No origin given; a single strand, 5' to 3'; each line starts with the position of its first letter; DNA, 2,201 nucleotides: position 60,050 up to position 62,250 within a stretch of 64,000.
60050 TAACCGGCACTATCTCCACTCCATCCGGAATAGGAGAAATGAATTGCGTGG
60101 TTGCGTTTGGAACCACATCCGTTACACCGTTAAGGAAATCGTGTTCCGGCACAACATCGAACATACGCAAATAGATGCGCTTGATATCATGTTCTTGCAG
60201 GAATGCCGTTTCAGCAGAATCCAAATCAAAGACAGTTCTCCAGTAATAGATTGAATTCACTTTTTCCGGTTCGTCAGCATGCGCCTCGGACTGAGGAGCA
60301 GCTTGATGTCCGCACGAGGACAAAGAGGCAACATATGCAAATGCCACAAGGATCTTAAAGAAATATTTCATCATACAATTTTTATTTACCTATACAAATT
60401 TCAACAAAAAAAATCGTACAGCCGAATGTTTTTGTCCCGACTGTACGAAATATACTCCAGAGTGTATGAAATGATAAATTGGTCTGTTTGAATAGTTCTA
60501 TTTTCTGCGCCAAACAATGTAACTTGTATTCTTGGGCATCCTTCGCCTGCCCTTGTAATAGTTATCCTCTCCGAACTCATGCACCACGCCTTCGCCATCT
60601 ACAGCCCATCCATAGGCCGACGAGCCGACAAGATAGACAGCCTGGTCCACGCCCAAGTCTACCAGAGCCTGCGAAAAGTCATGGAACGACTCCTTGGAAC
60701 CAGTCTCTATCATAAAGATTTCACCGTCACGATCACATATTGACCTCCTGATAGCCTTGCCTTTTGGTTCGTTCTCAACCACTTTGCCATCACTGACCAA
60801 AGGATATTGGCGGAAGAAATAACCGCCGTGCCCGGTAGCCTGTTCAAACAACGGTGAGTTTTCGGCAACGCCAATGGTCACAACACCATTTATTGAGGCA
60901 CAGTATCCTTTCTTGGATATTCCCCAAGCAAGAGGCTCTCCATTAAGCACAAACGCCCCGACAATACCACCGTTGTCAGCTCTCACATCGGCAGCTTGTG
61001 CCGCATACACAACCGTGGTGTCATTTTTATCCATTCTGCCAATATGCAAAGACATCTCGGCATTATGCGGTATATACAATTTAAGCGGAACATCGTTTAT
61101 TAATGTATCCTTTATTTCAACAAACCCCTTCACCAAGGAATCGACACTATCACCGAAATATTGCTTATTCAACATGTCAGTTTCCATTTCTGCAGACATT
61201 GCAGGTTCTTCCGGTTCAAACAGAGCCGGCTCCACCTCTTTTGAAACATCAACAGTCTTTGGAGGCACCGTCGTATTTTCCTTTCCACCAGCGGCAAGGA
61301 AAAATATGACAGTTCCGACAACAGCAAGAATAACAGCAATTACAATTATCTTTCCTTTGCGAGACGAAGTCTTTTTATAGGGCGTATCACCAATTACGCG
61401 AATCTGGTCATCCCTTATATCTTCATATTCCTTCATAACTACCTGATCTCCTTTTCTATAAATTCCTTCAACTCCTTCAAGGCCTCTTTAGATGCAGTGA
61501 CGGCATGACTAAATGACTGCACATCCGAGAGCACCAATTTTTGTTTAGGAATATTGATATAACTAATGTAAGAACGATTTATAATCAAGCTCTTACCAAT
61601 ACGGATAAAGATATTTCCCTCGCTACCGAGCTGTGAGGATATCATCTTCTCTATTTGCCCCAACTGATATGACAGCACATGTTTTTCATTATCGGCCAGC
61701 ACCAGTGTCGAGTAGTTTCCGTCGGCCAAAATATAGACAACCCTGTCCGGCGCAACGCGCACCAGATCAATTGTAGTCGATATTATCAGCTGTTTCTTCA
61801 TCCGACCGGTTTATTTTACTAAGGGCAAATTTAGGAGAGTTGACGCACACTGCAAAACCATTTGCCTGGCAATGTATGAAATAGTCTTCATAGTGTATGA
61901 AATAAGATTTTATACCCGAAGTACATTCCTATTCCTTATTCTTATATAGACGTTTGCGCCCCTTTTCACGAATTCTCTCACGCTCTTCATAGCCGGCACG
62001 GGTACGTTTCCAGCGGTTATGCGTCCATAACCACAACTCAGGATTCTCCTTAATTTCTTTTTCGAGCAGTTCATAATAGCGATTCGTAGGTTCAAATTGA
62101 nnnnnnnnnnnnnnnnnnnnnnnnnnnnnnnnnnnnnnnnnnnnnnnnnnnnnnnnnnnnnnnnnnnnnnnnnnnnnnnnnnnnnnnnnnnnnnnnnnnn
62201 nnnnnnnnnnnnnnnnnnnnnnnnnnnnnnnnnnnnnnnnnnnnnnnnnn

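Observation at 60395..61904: The same 33-bp operator (two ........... repeats phased at 21 bp) sits at an identical distance from the -7 box of two adjacent operons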

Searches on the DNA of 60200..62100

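Call 63: search_rna_families(source=window, start=60200, end=62100, threshold=evalue, max_evalue=1)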
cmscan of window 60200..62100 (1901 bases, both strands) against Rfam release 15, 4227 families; matches with E-value up to 1: 0.
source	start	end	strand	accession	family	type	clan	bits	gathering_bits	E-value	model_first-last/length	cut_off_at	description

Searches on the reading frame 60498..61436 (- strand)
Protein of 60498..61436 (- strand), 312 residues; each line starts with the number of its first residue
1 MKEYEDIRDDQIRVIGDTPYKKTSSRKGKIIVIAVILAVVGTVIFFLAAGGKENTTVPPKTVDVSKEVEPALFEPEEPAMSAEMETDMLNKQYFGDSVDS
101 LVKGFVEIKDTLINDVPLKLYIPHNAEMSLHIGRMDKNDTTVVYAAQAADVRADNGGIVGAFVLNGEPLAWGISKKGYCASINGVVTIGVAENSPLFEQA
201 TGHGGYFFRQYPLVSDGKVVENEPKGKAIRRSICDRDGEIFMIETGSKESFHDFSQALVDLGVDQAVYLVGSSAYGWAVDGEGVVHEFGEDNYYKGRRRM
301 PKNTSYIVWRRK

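Call 5: search_protein_families(library=pfam, proteins=[window:60498-61436:-], max_evalue=0.01)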
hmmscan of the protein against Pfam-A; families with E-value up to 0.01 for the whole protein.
window:60498-61436:- (312 aa): 1 family
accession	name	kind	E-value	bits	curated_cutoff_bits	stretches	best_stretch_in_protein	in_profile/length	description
PF09992.14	NAGPA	-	4e-05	24.3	25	1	151-285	11-151/169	Phosphodiester glycosidase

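Call 6: find_homologous_proteins(query=window:60498-61436:-)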
Query window:60498-61436:- (312 aa): 4250 proteins with E <= 0.001 among 6022 candidates; the best 120 are listed.
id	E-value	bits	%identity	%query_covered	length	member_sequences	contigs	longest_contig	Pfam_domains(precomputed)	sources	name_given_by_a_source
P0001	3.5e-204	695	99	100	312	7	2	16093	-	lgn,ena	-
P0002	2.6e-170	584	83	100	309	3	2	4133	-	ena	-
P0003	1.1e-150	519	76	100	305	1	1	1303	-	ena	-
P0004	1.6e-146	506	75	100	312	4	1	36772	-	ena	-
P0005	5.6e-141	487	72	100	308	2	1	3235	-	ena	-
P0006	1.2e-140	486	72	100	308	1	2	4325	-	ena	-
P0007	4.2e-140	484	72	100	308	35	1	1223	-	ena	-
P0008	9.2e-138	477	70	100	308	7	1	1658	-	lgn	-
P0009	8.8e-137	474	70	100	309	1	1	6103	-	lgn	-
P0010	1.4e-136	473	70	100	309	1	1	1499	-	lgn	-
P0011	1.8e-136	473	70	100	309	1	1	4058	-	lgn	-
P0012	4.4e-136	471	70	100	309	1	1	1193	-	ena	-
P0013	1.2e-135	470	69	100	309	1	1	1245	-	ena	-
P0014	1.7e-135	469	70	100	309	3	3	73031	-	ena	-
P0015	6.1e-135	468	69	100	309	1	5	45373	-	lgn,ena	-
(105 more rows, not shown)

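Call 9: find_related_loci(query=A1, collection=metagenome_contigs, flank=6000)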
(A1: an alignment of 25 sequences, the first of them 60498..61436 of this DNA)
Query A1 (312 aa) in metagenome_contigs; peptide patterns used: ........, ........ (x = any residue, [..] = any of these).
600 stretches matched a pattern (row limit reached: there are more); 475 encode a relative of the query (tblastn E <= 1e-3); the best 80 are kept; 80 distinct loci.
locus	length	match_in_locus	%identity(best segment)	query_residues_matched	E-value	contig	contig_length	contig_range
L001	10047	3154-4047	66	1-311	1e-137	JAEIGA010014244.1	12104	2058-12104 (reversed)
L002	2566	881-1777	67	1-312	1e-144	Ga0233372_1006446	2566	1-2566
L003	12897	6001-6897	65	1-312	4e-136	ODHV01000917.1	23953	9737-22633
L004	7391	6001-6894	65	1-311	5e-136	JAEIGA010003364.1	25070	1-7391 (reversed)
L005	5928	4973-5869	65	1-312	2e-136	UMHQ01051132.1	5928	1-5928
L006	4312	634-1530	65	1-312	2e-138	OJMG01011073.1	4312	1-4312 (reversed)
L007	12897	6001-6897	65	1-312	4e-136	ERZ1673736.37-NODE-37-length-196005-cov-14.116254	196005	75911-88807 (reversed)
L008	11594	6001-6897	65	1-312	4e-136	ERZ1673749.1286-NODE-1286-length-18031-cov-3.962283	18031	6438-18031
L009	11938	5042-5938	65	1-312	8e-136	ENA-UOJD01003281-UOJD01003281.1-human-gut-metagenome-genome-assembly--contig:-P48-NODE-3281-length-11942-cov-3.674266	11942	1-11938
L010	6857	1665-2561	65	1-312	6e-136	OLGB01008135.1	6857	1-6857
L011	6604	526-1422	65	1-312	1e-135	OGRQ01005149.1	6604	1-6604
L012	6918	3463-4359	64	1-312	9e-136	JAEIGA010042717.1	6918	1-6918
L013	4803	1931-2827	65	1-312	4e-137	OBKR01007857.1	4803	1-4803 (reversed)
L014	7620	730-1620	64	1-312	3e-135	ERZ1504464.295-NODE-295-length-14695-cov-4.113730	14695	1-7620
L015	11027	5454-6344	64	1-312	3e-135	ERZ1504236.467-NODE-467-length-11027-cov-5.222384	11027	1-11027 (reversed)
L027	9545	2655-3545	64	1-312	5e-135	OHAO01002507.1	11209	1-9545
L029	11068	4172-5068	63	1-312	1e-134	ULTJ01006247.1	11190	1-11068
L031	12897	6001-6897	63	1-312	1e-134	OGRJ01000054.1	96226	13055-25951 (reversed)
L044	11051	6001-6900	61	1-312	2e-129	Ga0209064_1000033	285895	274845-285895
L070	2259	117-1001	55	1-312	7e-118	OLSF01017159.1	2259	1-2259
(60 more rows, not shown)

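Call 22: search_protein_families(library=pfam, proteins=[L027:3666-9164:+, L031:1551-3605:+, L044:1533-2564:+, L008:8581-9789:+, L070:1137-2126:+], max_evalue=0.01)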
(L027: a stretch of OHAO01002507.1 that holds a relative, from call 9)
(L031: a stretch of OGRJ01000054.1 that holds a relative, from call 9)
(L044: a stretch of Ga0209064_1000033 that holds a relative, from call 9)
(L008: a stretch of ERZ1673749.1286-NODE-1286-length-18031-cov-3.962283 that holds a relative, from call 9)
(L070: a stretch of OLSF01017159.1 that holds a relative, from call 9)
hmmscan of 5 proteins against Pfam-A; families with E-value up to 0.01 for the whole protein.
L027:3666-9164:+ (1832 aa): 8 families
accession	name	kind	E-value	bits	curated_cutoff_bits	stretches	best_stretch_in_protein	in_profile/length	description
PF17962.7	bMG6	-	1.9e-18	67.1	23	1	859-965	9-112/112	Bacterial macroglobulin domain 6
PF01835.25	MG2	-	1.1e-16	61.4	32.8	1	624-715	1-95/96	MG2 domain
PF11974.14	bMG3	-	2.2e-16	60.1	34.9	1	523-618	1-102/103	Bacterial alpha-2-macroglobulin MG3 domain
PF07703.20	A2M_BRD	-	9.3e-16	58.9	22.7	1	984-1125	2-139/140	Alpha-2-macroglobulin bait region domain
PF17972.7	bMG5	-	6e-13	49.7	26.5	1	723-834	2-114/127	Bacterial Alpha-2-macroglobulin MG5 domain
PF17973.7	bMG10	-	5.5e-12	46.4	26.2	1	1700-1816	1-129/131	Bacterial Alpha-2-macroglobulin MG10 domain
PF00207.28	A2M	-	1.3e-07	31.7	21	1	1199-1274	13-90/92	Alpha-2-macroglobulin family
PF21142.3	A2M_bMG2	-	0.00011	22.6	25.5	1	349-403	5-59/119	Bacterial alpha-2 macroglobulin MG2 domain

L031:1551-3605:+ (684 aa): 20 families
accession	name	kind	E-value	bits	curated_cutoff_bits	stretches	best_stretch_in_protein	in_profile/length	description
PF07719.23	TPR_2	-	1.3e-27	94.1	27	1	342-374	2-34/34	Tetratricopeptide repeat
PF13181.12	TPR_8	-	1.9e-24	84.1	25.7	1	309-335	4-30/34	Tetratricopeptide repeat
PF00515.34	TPR_1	-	1.6e-22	78.8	27.8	1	342-374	2-34/34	Tetratricopeptide repeat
PF13428.12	TPR_14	-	8.8e-19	66.6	23.5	0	344-381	4-41/44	Tetratricopeptide repeat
PF13431.12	TPR_17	-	1.7e-18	65.7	24.4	1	365-394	3-32/34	Tetratricopeptide repeat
PF14559.12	TPR_19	-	5.6e-18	65.5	25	1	352-406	2-56/68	Tetratricopeptide repeat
PF13432.12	TPR_16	-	3.7e-17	62.9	32.7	0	348-401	4-57/65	Tetratricopeptide repeat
PF13975.11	gag-asp_proteas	-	9.3e-17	61.8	28.2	1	571-667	1-92/92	gag-polyprotein putative aspartyl protease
PF13371.12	TPR_9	-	8.2e-15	55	35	0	459-503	12-56/73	Tetratricopeptide repeat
PF13424.12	TPR_12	-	3.7e-14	53.1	30.1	1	346-406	8-76/77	Tetratricopeptide repeat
PF13414.12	TPR_11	-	9.7e-14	51.2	26.8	2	350-388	3-41/42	TPR repeat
PF13174.12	TPR_6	-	2.6e-13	50.1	26.3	0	376-399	1-24/33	Tetratricopeptide repeat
PF13650.11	Asp_protease_2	-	4.3e-12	47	24.3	1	571-664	1-90/90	Aspartyl protease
PF12895.13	ANAPC3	-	7.7e-08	33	27.2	0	21-82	17-77/82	Anaphase-promoting complex, cyclosome, subunit 3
PF12569.14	NatA_aux_su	-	7.5e-06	25.6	33.3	0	30-87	197-252/515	N-terminal acetyltransferase A, auxiliary subunit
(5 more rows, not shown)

L044:1533-2564:+ (343 aa): 1 family
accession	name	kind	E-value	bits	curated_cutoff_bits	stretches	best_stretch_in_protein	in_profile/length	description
PF08902.16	DUF1848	-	1.5e-84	284.3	30.5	1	23-317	1-262/262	Domain of unknown function (DUF1848)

L008:8581-9789:+ (402 aa): 1 family
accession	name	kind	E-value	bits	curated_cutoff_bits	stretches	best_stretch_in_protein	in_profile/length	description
PF21269.3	TreT_GT1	-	0.0079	16.3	27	0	185-230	12-59/144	Trehalose synthase, N-terminal domain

L070:1137-2126:+ (329 aa): 1 family
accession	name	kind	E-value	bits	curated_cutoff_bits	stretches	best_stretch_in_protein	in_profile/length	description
PF14903.11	WG_beta_rep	-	6.7e-52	173.6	25.6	6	38-72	1-35/35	WG containing repeat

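Call 23: search_protein_families(library=ncbifam, proteins=[window:60498-61436:-, L027:3666-9164:+], max_evalue=0.01)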
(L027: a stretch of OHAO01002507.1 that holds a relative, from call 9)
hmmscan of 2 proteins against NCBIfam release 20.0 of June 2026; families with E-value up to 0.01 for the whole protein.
window:60498-61436:- (312 aa): 0 families

L027:3666-9164:+ (1832 aa): 0 families

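Call 32: search_solved_structures(query=A1, max_evalue=1)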
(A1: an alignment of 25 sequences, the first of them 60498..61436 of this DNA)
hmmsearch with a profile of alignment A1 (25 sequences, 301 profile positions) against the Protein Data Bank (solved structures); distinct sequences matched with E-value up to 1: 1.
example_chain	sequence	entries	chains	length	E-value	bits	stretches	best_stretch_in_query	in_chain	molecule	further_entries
8zdz_A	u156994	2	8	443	0.49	12.9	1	27-103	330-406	Gustatory receptor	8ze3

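Call 40: predict_structure(alignment_id=A1)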
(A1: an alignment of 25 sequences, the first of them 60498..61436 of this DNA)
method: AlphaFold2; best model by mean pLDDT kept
length: 312 residues; sequences in the alignment: 25
mean_pLDDT: 44.0   pTM: 0.32
mean pLDDT of the five models: 44.0, 39.9, 38.4, 36.7, 34.2
residues with pLDDT >= 90: 0; 70-90: 14; 50-70: 61; < 50: 237
segments of 3 or more residues with pLDDT < 50: 1-26, 50-98, 102-128, 148-202, 204-206, 208-255, 264-274, 289-305
pLDDT, mean of each block of 10 residues (from residue 1): 27 28 44 79 70 33 33 33 31 43 47 41 43 59 53 38 43 38 35 42 48 36 39 42 40 49 45 51 56 44 50 53
secondary structure, 60 per line:
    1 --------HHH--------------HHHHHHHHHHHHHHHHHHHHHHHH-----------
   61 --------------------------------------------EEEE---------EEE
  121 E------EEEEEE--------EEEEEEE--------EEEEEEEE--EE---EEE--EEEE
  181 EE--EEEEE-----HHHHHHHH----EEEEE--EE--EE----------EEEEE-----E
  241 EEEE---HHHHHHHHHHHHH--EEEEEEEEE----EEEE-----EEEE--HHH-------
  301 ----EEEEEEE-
elements in order: H26-49 E105-108 E118-121 E128-133 E142-148 E157-164 E172-174 E177-182 E185-189 H195-202 E207-211 E230-234 E240-244 H248-260 E263-271 E276-279 E285-288 E305-311

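Call 41: search_protein_families(library=pfam, proteins=[window:60498-61436:-], max_evalue=10)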
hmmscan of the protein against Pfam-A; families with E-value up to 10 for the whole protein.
window:60498-61436:- (312 aa): 1 family
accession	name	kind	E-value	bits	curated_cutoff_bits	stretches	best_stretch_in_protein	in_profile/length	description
PF09992.14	NAGPA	-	4e-05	24.3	25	1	151-285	11-151/169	Phosphodiester glycosidase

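Call 61: search_protein_families(library=pfam, proteins=[L003:6908-8425:+, L029:5075-5458:+, L029:5473-7014:+, L029:7024-8061:+, L029:3247-3711:+], max_evalue=0.01)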
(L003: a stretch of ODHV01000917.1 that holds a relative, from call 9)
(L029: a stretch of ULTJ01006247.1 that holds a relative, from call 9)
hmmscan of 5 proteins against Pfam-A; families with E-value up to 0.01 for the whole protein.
L003:6908-8425:+ (505 aa): 0 families

L029:5075-5458:+ (127 aa): 0 families

L029:5473-7014:+ (513 aa): 0 families

L029:7024-8061:+ (345 aa): 2 families
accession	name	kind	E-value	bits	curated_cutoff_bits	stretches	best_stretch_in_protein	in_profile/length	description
PF08837.16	DUF1810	-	2.8e-54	183.1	25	1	17-150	2-136/136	Protein of unknown function (DUF1810)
PF01966.28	HD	-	0.0013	19.5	22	1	188-297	2-115/116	HD domain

L029:3247-3711:+ (154 aa): 1 family
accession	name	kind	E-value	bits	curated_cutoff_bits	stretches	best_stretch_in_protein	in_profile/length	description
PF00565.23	SNase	-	4.8e-22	78.9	21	1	46-142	1-107/107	Staphylococcal nuclease homologue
